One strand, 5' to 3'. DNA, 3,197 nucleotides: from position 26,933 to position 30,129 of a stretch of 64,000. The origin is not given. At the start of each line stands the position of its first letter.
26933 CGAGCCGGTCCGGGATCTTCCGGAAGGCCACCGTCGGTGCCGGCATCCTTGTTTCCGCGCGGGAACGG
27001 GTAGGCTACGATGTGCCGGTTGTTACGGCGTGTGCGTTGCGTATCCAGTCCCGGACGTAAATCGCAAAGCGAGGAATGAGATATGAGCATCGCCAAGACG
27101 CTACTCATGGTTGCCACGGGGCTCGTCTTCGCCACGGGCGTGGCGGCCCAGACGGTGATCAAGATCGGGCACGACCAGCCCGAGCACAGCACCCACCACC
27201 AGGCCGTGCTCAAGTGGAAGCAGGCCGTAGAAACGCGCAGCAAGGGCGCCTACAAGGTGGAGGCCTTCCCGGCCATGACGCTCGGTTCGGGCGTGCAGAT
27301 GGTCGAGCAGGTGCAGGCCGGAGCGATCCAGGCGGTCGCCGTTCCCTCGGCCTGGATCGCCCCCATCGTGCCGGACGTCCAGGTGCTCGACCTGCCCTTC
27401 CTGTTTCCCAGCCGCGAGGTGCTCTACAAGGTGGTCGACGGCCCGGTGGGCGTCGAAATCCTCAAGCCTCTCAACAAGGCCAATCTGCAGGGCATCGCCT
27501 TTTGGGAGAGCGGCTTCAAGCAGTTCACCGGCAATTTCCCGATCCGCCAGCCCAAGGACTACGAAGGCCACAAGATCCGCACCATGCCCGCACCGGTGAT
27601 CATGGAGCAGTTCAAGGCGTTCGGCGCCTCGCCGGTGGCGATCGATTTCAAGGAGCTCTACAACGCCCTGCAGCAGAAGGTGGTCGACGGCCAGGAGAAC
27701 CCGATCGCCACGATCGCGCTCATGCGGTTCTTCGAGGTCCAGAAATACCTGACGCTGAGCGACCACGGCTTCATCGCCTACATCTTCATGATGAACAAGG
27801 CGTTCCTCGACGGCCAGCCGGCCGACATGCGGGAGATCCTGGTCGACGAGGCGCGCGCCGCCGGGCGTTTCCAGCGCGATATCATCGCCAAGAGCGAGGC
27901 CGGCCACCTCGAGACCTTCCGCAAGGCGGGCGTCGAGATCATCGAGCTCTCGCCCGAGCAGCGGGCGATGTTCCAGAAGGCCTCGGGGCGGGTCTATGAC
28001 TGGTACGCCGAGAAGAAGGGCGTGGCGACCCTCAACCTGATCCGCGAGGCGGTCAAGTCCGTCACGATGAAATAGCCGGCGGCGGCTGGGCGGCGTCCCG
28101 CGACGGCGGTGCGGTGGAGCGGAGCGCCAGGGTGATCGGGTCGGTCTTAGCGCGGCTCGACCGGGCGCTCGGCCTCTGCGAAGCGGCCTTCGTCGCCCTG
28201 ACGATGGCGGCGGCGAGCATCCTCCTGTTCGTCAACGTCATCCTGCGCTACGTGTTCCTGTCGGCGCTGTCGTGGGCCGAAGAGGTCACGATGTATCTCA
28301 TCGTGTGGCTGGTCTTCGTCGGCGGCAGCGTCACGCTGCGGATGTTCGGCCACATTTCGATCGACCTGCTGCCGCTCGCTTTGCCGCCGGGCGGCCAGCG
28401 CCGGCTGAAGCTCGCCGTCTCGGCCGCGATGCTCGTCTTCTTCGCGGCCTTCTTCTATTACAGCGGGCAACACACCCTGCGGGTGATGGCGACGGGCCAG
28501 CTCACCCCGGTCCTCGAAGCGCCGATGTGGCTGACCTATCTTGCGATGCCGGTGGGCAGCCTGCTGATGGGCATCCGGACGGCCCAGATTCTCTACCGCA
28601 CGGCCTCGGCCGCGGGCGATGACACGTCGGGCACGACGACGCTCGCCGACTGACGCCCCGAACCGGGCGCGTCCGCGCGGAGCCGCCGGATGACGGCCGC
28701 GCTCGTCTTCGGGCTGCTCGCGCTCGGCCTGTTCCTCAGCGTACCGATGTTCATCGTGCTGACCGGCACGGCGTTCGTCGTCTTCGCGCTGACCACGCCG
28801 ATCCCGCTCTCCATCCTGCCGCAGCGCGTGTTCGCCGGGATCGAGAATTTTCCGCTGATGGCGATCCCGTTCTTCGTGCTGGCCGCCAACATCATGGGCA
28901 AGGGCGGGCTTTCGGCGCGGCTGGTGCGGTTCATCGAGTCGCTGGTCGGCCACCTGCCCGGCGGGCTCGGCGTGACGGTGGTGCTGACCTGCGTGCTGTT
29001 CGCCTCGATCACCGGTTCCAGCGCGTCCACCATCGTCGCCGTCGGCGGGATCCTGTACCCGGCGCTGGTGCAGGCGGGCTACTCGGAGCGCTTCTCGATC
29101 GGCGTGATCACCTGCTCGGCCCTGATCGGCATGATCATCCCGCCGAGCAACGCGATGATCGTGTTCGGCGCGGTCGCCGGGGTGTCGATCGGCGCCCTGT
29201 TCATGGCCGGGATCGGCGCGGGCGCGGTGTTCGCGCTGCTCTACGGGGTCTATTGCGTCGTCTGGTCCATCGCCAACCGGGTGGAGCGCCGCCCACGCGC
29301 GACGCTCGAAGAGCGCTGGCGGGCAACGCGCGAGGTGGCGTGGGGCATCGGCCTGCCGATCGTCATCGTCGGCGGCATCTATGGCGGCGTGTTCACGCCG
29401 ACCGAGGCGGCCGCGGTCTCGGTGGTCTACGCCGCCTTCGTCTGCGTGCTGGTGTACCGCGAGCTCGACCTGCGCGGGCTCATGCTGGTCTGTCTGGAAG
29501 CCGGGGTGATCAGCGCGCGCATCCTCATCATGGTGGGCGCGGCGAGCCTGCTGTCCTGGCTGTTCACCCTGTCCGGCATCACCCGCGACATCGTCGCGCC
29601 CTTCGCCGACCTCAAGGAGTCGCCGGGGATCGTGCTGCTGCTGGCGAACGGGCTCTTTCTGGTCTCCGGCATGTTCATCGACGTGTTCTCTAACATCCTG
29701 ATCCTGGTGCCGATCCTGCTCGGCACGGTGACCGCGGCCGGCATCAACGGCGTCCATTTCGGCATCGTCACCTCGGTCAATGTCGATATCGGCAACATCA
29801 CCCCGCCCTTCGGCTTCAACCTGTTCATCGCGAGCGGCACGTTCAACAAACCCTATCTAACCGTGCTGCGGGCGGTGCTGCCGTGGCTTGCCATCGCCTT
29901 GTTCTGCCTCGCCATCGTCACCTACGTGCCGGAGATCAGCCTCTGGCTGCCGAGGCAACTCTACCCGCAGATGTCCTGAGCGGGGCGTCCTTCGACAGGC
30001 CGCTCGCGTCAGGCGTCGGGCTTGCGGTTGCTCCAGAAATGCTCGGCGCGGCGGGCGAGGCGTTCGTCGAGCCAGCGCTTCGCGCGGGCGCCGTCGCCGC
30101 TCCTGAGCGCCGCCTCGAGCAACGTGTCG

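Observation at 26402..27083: MITE-like inverted-repeat element in the 680-bp spacer between two divergent TRAP operons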

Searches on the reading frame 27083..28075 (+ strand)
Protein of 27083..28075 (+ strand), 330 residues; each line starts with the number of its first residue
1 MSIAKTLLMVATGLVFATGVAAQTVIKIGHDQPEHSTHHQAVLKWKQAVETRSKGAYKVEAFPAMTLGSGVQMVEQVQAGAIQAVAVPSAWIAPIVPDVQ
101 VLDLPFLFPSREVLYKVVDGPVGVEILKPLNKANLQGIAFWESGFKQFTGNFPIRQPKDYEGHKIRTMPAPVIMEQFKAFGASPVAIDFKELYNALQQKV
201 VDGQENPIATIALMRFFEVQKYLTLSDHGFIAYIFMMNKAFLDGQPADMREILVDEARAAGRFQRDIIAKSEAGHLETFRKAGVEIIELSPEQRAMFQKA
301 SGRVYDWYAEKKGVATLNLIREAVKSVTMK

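Call 10: search_protein_families(library=pfam, proteins=[window:27083-28075:+])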
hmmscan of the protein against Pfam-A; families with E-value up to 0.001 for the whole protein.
window:27083-28075:+ (330 aa): 1 family
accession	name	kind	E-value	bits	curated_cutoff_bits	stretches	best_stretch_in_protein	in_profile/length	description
PF03480.18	DctP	-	4.4e-90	302.3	23.4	1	28-310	1-284/286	Bacterial extracellular solute-binding protein, family 7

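Call 12: find_encoding_contigs(protein=window:27083-28075:+, flank=3000, max_places=10)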
Protein window:27083-28075:+ (330 aa): 3 contigs read that carry it; 1 place shown.
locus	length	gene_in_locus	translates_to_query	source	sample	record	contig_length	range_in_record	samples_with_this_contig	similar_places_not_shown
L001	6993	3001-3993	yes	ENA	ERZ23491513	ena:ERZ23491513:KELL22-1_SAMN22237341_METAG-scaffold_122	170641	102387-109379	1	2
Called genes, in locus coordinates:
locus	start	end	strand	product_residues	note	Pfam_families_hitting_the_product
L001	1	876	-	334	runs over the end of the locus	PF03480:DctP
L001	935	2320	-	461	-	PF00890:FAD_binding_2, PF01266:DAO, PF03486:HI0933_like (weak), PF07992:Pyr_redox_2 (weak), PF12831:FAD_oxidored, PF00890:FAD_binding_2 (weak)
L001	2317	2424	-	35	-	-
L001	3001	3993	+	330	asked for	PF03480:DctP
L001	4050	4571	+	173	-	PF04290:DctQ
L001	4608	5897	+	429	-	PF06808:DctM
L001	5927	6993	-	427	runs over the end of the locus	PF14559:TPR_19 (faint), PF07719:TPR_2 (faint), PF13428:TPR_14 (faint)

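Call 35: find_homologous_proteins(query=window:27083-28072:+, max_evalue=1e-100)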
Query window:27083-28072:+ (330 aa): 190 proteins with E <= 1e-100 among 6593 candidates; the best 120 are listed.
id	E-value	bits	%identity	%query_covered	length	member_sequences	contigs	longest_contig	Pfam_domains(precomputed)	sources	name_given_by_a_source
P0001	4.8e-195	665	90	100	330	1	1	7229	PF03480.19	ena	-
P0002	1.4e-194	663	89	100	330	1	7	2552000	PF03480.19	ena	-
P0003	1.8e-194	663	90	100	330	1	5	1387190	PF03480.19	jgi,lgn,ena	jgi:C4-dicarboxylate-binding protein DctP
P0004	4.7e-194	662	89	100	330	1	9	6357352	PF03480.19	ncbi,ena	-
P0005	5.9e-194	661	89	100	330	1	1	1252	PF03480.19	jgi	jgi:C4-dicarboxylate-binding protein DctP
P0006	6.7e-194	661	89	100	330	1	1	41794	PF03480.19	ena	-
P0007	1.7e-193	660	89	100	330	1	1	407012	PF03480.19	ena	-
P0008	3.1e-193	659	89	100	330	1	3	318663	PF03480.19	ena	-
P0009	5.1e-193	658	89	100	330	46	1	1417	PF03480.19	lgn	-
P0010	5.3e-193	658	89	100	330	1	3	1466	PF03480.19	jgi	jgi:C4-dicarboxylate-binding protein DctP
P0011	8.8e-191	651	88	100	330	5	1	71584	PF03480.19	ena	-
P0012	4.8e-189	645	87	100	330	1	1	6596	PF03480.19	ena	-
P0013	1.3e-187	640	87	100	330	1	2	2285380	PF03480.19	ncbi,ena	-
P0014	1.1e-166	572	88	84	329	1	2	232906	PF03480.19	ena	-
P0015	1.3e-158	545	73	99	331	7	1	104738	PF03480.19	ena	-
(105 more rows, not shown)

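Call 36: find_encoding_contigs(protein=P0004, flank=3000, max_places=4)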
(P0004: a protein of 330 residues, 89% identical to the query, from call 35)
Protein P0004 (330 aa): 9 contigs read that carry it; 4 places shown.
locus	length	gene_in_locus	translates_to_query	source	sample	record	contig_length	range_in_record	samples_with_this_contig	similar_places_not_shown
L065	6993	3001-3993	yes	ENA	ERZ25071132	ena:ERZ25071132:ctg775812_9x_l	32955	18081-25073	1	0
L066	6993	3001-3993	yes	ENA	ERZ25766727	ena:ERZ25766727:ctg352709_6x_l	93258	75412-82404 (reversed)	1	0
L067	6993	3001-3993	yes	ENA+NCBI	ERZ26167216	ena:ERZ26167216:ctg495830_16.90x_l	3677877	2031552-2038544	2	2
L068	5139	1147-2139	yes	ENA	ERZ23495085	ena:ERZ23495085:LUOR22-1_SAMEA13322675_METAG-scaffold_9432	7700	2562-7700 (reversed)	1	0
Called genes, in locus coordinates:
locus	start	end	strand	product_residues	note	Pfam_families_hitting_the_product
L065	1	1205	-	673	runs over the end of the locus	PF04879:Molybdop_Fe4S4, PF00384:Molybdopterin, PF01568:Molydop_binding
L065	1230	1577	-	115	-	-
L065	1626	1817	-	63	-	-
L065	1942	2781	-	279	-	PF04116:FA_hydroxylase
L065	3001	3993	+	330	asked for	PF03480:DctP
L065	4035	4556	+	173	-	PF04290:DctQ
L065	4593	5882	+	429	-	PF06808:DctM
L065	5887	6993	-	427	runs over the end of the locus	PF14559:TPR_19 (faint)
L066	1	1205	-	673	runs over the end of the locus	PF04879:Molybdop_Fe4S4, PF00384:Molybdopterin, PF01568:Molydop_binding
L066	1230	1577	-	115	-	-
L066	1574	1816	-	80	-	-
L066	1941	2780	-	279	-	PF04116:FA_hydroxylase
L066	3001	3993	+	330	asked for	PF03480:DctP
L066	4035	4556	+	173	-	PF04290:DctQ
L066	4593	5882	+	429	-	PF06808:DctM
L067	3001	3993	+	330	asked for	PF03480:DctP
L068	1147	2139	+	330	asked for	PF03480:DctP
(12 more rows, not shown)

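Call 37: find_encoding_contigs(protein=P0002, flank=3000, max_places=4)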
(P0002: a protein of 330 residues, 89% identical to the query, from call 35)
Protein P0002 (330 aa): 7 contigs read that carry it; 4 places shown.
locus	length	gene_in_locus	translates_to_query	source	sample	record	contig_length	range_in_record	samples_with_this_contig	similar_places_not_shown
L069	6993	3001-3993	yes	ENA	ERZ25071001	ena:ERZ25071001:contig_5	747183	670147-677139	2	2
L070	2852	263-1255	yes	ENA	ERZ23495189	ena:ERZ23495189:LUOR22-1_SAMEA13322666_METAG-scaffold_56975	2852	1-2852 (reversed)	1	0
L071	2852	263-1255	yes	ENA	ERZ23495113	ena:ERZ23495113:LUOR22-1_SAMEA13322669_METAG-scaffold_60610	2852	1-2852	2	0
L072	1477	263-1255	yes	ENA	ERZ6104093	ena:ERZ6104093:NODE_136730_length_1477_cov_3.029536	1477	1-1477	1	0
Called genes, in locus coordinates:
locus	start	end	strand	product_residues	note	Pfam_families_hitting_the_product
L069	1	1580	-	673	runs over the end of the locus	PF04879:Molybdop_Fe4S4, PF00384:Molybdopterin, PF01568:Molydop_binding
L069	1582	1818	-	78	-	-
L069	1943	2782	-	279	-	PF04116:FA_hydroxylase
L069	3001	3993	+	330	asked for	PF03480:DctP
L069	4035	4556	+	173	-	PF04290:DctQ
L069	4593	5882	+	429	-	PF06808:DctM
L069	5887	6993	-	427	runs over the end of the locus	PF14559:TPR_19 (faint)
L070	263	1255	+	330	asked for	PF03480:DctP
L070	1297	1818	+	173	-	PF04290:DctQ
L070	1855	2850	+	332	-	?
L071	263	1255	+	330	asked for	PF03480:DctP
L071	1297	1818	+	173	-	PF04290:DctQ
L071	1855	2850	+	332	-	?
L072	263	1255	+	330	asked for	PF03480:DctP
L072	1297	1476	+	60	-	?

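Call 38: find_encoding_contigs(protein=P0003, flank=3000, max_places=4)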
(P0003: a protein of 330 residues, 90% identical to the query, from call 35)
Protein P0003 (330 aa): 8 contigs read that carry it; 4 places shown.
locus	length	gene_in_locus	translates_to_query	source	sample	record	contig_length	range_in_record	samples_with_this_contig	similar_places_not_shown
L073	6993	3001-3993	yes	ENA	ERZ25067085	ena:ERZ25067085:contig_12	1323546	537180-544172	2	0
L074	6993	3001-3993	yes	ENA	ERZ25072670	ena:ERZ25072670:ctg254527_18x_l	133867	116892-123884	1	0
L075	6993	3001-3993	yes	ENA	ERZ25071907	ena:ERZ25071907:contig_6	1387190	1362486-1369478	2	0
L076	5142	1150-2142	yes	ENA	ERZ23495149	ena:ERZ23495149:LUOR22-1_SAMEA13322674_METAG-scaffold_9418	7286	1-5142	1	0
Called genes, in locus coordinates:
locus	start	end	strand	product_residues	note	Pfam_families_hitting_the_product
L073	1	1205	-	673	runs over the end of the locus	PF04879:Molybdop_Fe4S4, PF00384:Molybdopterin, PF01568:Molydop_binding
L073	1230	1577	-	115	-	-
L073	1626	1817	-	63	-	-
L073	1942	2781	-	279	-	PF04116:FA_hydroxylase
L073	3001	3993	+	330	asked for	PF03480:DctP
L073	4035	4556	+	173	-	PF04290:DctQ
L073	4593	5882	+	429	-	PF06808:DctM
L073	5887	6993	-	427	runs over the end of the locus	PF14559:TPR_19 (faint), PF13428:TPR_14 (faint)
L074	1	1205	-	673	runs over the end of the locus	PF04879:Molybdop_Fe4S4, PF00384:Molybdopterin, PF01568:Molydop_binding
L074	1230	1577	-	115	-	-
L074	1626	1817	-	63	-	-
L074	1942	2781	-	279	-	PF04116:FA_hydroxylase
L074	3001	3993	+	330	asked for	PF03480:DctP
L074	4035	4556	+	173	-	PF04290:DctQ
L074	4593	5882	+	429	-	PF06808:DctM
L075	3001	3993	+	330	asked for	PF03480:DctP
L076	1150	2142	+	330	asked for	PF03480:DctP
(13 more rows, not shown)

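Call 39: find_encoding_contigs(protein=P0013, flank=3000, max_places=4)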
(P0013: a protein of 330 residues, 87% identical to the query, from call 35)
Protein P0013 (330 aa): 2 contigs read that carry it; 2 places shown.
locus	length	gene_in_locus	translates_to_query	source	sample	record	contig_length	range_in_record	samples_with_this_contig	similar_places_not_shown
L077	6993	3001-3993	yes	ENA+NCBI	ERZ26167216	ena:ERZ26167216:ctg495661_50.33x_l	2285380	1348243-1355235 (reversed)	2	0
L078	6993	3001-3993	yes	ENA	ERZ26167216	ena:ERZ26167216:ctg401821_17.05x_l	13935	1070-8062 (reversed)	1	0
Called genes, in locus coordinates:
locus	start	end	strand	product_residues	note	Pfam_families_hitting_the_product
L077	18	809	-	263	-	PF00528:BPD_transp_1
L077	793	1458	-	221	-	PF00528:BPD_transp_1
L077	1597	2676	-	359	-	-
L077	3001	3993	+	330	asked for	PF03480:DctP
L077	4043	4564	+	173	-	PF04290:DctQ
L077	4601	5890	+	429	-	PF06808:DctM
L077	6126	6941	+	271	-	PF12974:Phosphonate-bd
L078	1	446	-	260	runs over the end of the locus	PF03215:Rad17 (faint), PF00005:ABC_tran, PF13304:AAA_21 (faint)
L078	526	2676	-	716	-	PF07969:Amidohydro_3, PF01979:Amidohydro_1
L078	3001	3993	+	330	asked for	PF03480:DctP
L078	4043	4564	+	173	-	PF04290:DctQ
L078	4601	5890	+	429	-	PF06808:DctM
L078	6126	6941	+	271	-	PF12974:Phosphonate-bd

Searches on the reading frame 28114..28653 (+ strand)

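Call 10: search_protein_families(library=pfam, proteins=[window:28114-28653:+])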
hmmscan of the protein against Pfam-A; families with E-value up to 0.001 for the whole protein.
window:28114-28653:+ (179 aa): 1 family
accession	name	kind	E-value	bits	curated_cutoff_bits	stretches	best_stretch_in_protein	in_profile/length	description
PF04290.18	DctQ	-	6.5e-30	104.2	28.3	1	36-164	3-130/132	Tripartite ATP-independent periplasmic transporters, DctQ component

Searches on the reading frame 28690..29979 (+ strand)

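Call 10: search_protein_families(library=pfam, proteins=[window:28690-29979:+])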
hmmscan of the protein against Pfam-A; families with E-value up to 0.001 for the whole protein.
window:28690-29979:+ (429 aa): 1 family
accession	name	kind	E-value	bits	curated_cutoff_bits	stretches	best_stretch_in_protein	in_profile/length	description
PF06808.19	DctM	-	5.7e-105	351.9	23.8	1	7-416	1-413/413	Tripartite ATP-independent periplasmic transporter, DctM component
